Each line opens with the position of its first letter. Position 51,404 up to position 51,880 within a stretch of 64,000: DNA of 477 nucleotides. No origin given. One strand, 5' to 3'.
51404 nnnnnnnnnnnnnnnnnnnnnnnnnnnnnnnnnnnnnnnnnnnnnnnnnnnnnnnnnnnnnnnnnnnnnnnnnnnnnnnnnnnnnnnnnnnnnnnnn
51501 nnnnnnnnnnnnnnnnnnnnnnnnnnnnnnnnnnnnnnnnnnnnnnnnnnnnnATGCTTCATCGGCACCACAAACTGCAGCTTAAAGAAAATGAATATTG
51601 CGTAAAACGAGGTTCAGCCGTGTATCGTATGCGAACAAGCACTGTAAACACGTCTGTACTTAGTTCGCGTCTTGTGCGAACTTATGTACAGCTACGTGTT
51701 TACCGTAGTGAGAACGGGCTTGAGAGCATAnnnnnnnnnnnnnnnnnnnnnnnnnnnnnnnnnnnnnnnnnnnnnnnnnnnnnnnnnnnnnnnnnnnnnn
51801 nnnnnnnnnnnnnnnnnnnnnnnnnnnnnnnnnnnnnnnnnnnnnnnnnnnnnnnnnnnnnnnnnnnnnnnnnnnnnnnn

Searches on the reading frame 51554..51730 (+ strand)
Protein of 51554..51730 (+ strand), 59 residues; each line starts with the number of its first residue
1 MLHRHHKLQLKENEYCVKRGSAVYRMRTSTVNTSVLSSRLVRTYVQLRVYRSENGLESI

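Call 39: find_homologous_proteins(query=window:51554-51730:+, max_evalue=0.01)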
Query seq(59 aa): no candidate shares three 5-residue words with the query. No homologue found.
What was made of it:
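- Tried and rejected: A spurious ORF of the D module used as a protein query to reach other assemblies: nothing (call 39).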
